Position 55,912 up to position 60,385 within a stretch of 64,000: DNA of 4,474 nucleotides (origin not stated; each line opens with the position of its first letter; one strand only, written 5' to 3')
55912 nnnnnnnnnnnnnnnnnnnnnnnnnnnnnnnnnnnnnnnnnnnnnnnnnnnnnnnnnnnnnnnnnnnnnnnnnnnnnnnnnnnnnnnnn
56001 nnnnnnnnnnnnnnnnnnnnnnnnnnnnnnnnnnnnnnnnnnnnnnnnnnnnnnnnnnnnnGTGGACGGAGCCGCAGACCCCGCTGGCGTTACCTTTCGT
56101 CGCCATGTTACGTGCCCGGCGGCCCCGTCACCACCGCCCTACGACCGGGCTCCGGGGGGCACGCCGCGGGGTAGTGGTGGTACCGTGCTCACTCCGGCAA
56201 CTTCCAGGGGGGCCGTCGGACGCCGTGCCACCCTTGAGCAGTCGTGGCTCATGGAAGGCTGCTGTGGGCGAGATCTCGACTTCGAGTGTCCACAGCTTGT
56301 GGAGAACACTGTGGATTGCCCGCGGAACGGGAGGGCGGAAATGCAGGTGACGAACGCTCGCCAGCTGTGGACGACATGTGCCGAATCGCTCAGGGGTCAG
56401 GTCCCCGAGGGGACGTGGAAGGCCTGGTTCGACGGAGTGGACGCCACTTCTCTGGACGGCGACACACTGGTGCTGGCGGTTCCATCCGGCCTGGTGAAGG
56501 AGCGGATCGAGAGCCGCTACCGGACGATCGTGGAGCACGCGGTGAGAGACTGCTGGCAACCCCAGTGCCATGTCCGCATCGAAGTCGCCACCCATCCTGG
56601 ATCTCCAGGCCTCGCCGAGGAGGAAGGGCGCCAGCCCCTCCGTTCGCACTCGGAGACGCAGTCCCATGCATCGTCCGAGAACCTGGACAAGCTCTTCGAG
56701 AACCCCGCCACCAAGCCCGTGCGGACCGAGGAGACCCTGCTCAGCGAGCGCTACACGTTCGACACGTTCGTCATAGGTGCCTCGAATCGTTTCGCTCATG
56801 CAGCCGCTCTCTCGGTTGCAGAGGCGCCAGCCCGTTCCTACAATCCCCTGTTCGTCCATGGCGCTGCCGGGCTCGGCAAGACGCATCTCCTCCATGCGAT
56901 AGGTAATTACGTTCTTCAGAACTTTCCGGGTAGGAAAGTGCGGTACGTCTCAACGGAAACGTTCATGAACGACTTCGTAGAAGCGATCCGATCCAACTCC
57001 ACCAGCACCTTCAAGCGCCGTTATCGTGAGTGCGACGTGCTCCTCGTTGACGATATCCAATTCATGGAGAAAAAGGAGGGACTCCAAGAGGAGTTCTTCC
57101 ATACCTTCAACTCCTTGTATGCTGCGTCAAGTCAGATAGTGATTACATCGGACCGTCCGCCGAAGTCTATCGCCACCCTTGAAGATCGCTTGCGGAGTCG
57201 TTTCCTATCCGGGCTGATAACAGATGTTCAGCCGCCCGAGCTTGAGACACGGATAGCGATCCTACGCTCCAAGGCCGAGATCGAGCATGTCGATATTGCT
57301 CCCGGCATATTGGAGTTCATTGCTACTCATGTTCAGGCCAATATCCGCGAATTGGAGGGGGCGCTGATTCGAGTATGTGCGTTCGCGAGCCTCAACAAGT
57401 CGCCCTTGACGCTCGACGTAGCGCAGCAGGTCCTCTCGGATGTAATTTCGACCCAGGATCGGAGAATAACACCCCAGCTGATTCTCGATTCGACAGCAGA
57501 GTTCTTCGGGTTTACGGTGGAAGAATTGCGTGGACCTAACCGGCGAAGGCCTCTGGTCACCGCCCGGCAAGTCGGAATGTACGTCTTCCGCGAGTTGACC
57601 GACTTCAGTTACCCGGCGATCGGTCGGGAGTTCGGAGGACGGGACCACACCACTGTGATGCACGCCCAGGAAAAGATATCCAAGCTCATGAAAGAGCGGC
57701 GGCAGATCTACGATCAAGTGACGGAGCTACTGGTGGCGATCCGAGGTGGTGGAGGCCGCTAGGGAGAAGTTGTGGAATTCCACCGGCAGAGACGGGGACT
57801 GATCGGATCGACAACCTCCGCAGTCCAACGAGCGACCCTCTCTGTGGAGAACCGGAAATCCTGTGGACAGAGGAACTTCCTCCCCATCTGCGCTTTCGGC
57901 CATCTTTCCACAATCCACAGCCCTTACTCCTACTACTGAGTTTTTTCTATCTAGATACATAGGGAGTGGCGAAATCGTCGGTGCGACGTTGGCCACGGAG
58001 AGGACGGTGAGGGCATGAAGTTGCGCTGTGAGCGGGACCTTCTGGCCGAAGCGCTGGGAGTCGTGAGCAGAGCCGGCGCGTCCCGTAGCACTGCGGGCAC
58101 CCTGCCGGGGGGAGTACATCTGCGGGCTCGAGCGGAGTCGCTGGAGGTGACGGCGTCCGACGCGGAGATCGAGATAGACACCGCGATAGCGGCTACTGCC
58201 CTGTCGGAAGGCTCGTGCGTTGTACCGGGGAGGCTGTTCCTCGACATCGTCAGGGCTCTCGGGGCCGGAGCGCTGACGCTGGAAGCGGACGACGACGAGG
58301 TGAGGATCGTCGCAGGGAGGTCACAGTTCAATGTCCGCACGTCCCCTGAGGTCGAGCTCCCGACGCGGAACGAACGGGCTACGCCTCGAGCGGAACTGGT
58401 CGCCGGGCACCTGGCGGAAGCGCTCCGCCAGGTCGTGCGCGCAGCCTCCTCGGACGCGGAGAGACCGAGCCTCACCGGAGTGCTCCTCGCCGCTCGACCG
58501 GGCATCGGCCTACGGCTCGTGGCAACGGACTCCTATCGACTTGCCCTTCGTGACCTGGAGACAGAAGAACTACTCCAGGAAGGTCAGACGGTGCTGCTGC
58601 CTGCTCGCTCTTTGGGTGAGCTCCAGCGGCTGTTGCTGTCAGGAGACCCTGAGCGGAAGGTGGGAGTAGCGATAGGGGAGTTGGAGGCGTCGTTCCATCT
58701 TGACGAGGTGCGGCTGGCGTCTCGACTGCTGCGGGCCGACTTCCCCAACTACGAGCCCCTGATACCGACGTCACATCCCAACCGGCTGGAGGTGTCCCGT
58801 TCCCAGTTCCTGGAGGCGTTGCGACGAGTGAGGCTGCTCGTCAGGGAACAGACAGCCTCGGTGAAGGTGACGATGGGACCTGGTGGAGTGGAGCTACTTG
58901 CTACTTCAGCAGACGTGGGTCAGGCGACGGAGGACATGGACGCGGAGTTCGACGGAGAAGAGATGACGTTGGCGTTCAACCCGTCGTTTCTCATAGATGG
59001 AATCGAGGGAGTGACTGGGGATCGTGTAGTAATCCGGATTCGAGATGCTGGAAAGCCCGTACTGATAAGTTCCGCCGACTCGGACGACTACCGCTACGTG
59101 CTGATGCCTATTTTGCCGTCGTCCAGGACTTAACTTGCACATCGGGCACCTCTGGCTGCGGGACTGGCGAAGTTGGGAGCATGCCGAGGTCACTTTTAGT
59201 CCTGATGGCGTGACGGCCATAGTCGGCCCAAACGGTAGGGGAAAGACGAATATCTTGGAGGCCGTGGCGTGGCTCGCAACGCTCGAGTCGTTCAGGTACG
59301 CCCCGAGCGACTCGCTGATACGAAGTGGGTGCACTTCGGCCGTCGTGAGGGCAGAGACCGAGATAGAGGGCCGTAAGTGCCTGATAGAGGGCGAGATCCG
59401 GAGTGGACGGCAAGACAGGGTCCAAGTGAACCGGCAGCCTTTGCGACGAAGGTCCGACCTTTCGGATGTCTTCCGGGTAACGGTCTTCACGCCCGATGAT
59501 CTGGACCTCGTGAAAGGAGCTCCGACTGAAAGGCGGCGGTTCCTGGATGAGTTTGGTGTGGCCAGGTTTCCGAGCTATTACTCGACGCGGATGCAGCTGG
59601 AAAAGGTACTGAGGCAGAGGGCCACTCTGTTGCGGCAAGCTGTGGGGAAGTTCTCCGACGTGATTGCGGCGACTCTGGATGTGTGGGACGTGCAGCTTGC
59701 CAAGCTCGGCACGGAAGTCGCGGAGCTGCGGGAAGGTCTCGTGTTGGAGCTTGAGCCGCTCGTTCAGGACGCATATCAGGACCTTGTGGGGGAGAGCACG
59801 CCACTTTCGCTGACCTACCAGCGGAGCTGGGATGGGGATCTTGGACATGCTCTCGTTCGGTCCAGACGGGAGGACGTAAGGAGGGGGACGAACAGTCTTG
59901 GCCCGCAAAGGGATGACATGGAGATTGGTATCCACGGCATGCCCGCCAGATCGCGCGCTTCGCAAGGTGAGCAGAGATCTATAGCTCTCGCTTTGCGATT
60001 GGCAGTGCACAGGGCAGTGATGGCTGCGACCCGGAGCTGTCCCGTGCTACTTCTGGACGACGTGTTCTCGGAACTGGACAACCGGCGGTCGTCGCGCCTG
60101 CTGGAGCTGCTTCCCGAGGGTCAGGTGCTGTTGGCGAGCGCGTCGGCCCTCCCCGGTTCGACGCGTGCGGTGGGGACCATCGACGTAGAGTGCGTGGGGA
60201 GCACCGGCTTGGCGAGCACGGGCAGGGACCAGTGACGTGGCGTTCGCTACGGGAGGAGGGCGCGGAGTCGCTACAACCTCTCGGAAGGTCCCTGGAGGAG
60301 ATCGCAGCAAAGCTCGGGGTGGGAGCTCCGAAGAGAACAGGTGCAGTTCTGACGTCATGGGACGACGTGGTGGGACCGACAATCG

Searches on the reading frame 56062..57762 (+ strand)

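Call 94: search_protein_families(library=pfam, proteins=[window:56062-57762:+], max_evalue=0.0001)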
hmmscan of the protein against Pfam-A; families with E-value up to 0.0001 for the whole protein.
window:56062-57762:+ (566 aa): 6 families
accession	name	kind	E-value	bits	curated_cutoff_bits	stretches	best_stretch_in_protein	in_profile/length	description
PF00308.24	Bac_DnaA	-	5.8e-73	244.9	23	1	227-388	1-162/162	Bacterial DnaA ATPAse domain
PF08299.17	Bac_DnaA_C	-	8.8e-26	90.2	31.5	1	472-539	2-69/69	Bacterial dnaA protein helix-turn-helix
PF11638.13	DnaA_N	-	6.7e-11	42.2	24.6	1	101-162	2-64/65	DnaA N-terminal domain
PF01695.23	IstB_IS21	-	1.2e-09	38.5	24.1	1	263-366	95-195/238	IstB-like ATP binding protein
PF00004.35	AAA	-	6.5e-06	27.1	21.2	1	264-381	2-127/131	ATPase family associated with various cellular activities (AAA)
PF13191.12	AAA_16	-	5.9e-05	24.1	32.6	0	258-356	22-127/167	AAA ATPase domain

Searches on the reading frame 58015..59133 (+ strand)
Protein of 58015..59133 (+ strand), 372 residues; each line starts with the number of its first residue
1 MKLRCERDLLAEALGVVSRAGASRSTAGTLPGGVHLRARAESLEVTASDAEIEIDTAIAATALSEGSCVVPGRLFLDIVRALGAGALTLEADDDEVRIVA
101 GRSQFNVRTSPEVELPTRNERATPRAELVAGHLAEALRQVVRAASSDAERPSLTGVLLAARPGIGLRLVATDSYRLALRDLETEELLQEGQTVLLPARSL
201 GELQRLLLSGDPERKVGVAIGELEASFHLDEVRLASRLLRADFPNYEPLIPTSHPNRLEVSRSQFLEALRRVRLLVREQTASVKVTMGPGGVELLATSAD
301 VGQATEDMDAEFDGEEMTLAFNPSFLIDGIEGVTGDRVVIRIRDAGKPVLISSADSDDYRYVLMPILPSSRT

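Call 91: search_protein_families(library=pfam, proteins=[window:58015-59133:+], max_evalue=0.0001)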
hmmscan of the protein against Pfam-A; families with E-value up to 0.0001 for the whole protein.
window:58015-59133:+ (372 aa): 3 families
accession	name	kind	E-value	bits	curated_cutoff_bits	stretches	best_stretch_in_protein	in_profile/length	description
PF02768.20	DNA_pol3_beta_3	-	2.9e-29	101.8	27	1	249-366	3-120/121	DNA polymerase III beta subunit, C-terminal domain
PF00712.24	DNA_pol3_beta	-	1.7e-25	89.9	24.4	1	1-116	1-117/120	DNA polymerase III beta subunit, N-terminal domain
PF02767.21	DNA_pol3_beta_2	-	1e-21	77.8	27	1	132-245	6-116/116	DNA polymerase III beta subunit, central domain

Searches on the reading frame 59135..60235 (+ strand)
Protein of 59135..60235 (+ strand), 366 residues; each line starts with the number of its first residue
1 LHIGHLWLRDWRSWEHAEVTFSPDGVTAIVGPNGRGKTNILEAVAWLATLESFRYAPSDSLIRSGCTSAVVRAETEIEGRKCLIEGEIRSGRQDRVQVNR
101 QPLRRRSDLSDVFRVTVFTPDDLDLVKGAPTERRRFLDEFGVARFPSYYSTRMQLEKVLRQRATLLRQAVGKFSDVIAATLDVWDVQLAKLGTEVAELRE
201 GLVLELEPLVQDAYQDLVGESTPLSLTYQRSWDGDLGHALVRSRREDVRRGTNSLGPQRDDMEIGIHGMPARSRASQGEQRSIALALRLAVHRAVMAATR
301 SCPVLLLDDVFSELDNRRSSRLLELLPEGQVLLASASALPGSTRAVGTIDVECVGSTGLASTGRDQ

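Call 91: search_protein_families(library=pfam, proteins=[window:59135-60235:+], max_evalue=0.0001)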
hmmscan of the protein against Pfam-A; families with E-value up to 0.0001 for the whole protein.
window:59135-60235:+ (366 aa): 5 families
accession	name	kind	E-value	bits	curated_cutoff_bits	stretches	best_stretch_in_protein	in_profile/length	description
PF02463.25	SMC_N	-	3.9e-20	72.7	40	1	3-328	2-185/220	RecF/RecN/SMC N terminal domain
PF13476.12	AAA_23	-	4.1e-11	44.3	27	1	8-100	4-94/201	AAA domain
PF13304.12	AAA_21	-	2.1e-09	38.3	27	1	26-61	1-34/304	AAA domain, putative AbiEii toxin, Type IV TA system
PF13175.12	AAA_15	-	2.4e-06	27.9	32.1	1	1-51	1-50/374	AAA ATPase domain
PF13555.12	AAA_29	-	7.8e-06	26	27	1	8-47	6-45/61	P-loop containing region of AAA domain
